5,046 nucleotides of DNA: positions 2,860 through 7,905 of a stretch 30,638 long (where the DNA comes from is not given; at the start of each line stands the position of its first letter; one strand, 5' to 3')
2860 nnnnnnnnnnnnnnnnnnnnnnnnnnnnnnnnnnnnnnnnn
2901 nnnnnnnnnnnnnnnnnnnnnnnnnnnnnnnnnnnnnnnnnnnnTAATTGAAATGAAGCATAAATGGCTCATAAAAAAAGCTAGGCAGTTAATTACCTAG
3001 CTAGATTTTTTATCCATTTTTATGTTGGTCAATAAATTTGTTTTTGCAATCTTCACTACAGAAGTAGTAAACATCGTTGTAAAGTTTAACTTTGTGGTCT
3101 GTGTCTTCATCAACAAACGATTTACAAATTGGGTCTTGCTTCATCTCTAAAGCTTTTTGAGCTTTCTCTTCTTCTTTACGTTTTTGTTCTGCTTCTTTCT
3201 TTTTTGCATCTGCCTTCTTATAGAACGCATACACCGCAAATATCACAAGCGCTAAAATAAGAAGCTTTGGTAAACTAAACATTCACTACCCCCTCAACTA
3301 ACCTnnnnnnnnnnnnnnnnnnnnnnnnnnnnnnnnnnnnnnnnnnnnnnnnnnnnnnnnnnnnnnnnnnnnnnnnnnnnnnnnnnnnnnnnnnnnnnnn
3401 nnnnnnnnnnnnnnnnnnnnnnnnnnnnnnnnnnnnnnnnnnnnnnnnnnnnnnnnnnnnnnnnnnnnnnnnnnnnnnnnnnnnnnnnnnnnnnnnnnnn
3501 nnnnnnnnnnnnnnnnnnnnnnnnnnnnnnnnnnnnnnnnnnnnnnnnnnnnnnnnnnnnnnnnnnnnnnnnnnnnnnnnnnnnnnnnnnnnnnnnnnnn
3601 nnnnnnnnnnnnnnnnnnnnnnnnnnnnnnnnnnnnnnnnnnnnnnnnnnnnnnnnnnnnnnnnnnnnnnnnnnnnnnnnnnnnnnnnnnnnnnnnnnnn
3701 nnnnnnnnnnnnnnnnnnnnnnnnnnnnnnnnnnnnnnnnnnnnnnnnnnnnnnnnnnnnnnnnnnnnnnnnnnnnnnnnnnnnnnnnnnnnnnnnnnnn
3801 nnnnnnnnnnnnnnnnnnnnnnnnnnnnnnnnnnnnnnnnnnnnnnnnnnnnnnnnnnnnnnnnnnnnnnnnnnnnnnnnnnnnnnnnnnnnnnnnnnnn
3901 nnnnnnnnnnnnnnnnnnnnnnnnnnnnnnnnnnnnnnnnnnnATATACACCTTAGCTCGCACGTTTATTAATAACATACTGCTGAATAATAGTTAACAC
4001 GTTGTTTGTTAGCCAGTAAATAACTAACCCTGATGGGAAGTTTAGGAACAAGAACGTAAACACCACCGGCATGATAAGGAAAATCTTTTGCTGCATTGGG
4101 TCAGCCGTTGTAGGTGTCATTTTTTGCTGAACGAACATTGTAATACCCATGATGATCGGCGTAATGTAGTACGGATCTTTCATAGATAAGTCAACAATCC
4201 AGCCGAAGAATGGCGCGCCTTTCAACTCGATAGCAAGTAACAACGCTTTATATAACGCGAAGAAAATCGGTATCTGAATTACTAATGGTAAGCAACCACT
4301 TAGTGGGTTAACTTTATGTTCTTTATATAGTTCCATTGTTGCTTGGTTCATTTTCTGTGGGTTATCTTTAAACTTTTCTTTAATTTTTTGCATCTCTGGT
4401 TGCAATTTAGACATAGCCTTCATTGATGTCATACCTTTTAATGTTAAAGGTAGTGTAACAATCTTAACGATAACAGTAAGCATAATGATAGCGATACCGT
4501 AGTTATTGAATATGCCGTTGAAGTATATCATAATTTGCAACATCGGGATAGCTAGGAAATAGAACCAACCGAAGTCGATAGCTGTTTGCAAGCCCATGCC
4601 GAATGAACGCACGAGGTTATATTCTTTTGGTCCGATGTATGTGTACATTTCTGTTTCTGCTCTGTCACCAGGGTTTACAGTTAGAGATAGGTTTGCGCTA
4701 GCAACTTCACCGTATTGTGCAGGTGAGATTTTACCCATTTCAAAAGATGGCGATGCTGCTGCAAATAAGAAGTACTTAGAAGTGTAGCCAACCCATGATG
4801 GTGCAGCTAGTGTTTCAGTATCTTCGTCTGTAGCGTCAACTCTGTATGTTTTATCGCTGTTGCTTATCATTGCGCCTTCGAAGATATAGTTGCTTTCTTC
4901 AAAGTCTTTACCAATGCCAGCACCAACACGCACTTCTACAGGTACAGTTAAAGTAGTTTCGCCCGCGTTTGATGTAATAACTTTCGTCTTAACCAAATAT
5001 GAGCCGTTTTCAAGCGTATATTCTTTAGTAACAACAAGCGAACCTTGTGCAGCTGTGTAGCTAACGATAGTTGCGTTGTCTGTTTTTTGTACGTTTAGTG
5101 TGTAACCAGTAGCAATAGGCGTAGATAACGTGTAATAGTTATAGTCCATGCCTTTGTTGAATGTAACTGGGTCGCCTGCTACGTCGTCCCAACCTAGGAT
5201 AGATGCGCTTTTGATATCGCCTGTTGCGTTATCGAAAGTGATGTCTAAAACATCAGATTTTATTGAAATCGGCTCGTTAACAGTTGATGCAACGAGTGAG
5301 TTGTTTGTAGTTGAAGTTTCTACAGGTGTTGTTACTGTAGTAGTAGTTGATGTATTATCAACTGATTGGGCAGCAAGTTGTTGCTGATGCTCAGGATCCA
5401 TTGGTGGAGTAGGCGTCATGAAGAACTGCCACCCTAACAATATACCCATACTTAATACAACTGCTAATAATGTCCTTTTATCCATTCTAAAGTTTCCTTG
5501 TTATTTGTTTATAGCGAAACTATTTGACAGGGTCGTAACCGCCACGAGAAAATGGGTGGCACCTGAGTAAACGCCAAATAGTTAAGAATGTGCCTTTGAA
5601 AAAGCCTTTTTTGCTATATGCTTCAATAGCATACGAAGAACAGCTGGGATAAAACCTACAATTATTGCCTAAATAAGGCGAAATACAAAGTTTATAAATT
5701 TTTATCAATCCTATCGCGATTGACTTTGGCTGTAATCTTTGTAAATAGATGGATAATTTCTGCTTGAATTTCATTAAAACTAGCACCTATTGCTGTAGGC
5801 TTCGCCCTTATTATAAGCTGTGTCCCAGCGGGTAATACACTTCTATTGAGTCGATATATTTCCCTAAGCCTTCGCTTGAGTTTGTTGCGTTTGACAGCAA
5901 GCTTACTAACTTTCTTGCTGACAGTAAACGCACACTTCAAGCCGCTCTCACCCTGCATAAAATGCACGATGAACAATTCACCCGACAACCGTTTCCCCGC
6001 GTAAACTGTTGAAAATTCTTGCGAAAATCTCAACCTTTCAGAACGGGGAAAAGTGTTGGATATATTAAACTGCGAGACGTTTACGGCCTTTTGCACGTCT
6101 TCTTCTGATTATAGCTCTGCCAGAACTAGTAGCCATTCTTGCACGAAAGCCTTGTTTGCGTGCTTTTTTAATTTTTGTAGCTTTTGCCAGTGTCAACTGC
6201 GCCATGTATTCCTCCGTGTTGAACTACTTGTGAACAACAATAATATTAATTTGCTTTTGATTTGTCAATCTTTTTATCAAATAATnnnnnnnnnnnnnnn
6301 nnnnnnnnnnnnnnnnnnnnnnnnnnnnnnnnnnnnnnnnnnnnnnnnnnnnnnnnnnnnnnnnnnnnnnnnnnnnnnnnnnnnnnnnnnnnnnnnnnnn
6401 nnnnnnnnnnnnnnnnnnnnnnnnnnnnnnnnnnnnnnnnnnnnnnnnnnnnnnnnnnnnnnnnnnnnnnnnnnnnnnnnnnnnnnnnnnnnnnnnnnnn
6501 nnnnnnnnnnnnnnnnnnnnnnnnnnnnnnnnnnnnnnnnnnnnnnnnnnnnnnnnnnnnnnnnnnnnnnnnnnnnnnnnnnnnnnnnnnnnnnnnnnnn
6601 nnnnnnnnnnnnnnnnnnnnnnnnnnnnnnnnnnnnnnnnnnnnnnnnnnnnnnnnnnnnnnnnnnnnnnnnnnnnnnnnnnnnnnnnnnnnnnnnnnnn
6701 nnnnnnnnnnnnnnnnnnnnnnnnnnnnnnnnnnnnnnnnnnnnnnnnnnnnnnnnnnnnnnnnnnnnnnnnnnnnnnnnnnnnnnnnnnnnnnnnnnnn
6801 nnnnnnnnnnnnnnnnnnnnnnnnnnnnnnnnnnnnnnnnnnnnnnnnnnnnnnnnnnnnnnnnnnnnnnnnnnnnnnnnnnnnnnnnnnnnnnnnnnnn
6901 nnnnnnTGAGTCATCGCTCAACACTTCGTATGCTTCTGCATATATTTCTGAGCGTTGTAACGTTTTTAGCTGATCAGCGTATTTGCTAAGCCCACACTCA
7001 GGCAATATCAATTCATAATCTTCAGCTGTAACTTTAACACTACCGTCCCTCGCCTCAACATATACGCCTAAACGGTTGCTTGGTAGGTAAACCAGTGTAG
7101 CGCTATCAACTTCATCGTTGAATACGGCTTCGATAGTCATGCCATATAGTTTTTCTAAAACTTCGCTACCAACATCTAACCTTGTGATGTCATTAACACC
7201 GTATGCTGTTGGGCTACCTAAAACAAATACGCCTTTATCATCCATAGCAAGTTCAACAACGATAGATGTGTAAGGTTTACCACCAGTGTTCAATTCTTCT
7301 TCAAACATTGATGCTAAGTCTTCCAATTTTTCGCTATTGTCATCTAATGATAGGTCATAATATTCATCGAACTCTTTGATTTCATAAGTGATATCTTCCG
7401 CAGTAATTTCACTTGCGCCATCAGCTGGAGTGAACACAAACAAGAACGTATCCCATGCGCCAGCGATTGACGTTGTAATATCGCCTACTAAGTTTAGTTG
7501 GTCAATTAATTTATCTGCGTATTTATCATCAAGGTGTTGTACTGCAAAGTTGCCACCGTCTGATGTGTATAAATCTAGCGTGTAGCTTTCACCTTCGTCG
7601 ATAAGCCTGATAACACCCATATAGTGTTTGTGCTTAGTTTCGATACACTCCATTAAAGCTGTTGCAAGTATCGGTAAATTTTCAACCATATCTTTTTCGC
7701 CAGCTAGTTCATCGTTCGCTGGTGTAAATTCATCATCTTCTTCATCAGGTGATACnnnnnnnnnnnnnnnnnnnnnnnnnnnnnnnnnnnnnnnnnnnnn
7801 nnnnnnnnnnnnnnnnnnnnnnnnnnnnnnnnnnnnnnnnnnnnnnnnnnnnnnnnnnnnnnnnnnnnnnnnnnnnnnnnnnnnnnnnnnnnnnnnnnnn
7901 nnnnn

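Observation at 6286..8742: An 818-aa acidic multidomain protein of unknown function sits at the 3' end of the yebC-ruvCAB-radA-fabI operon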

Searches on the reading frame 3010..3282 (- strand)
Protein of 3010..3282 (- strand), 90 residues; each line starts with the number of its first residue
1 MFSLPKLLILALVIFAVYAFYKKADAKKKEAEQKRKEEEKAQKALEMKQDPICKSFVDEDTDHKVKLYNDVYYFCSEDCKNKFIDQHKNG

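Call 62: search_protein_families(library=pfam, proteins=[window:3010-3282:-], max_evalue=0.001)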
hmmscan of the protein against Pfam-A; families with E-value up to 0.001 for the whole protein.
window:3010-3282:- (90 aa): 1 family
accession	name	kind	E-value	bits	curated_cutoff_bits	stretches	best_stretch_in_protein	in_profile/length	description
PF04945.19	YHS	-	5e-06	26.9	30.3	1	49-88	2-41/47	YHS domain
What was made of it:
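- A YHS-like ORF lies at window 3010-3282, although its score is below the Pfam cutoff (call 62).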

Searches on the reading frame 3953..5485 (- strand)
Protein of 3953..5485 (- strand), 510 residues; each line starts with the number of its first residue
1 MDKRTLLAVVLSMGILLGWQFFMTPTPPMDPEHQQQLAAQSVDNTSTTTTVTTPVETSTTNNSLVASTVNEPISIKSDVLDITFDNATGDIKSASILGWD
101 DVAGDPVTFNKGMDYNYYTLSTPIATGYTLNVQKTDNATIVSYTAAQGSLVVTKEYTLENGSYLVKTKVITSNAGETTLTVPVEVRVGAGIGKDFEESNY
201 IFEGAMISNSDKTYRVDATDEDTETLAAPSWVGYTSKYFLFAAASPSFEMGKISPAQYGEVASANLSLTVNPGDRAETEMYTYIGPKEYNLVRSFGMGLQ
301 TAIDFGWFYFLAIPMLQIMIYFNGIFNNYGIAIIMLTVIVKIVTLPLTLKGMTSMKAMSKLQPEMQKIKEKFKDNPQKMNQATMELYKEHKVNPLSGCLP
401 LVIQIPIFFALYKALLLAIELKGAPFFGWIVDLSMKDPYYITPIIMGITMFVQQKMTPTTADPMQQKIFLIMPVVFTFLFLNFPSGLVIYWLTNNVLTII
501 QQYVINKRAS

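Call 10: search_protein_families(library=pfam, proteins=[window:3953-5485:-], max_evalue=0.00001)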
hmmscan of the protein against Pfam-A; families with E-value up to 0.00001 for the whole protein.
window:3953-5485:- (510 aa): 2 families
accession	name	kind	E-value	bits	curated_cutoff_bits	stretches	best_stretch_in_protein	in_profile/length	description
PF02096.25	60KD_IMP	-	4.2e-65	219.1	35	1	329-507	1-163/163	60Kd inner membrane protein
PF14849.12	YidC_periplas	-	1.6e-29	104.1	24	1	73-316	2-281/283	YidC periplasmic domain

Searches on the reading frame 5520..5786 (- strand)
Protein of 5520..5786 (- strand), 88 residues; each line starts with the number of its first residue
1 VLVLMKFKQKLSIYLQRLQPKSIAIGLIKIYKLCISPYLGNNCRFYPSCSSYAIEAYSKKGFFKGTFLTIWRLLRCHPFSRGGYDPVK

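Call 62: search_protein_families(library=pfam, proteins=[window:5520-5786:-], max_evalue=0.001)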
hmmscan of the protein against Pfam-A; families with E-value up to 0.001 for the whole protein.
window:5520-5786:- (88 aa): 1 family
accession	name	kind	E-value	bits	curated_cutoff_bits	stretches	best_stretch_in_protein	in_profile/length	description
PF01809.23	YidD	-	1.1e-30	105.6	27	1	22-87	2-67/67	Putative membrane protein insertion efficiency factor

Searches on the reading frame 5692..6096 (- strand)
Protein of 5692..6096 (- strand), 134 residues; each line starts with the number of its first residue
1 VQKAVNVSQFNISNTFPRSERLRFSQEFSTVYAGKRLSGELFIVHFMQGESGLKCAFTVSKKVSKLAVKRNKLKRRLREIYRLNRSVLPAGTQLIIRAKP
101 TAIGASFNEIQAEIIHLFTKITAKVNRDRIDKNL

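Call 10: search_protein_families(library=pfam, proteins=[window:5692-6096:-], max_evalue=0.00001)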
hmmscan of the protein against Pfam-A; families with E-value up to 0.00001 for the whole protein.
window:5692-6096:- (134 aa): 1 family
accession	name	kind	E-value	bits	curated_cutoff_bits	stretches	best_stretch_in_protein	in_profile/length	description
PF00825.24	Ribonuclease_P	-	4.4e-27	94.7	22.3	1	16-121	1-108/109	Ribonuclease P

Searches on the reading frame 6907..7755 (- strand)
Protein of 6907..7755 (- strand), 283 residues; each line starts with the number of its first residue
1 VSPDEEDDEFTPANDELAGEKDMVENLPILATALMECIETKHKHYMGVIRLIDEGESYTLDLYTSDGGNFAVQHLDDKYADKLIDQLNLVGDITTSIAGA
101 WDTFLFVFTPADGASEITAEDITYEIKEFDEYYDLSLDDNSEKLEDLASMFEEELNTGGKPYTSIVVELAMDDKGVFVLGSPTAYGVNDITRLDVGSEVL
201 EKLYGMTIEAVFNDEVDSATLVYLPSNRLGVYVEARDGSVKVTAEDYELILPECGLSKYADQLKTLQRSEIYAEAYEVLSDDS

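Call 19: find_homologous_proteins(query=window:6907-7755:-, max_evalue=0.01)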
Query window:6907-7755:-: 1902 candidates shared short words with the query, none scored E <= 0.01.
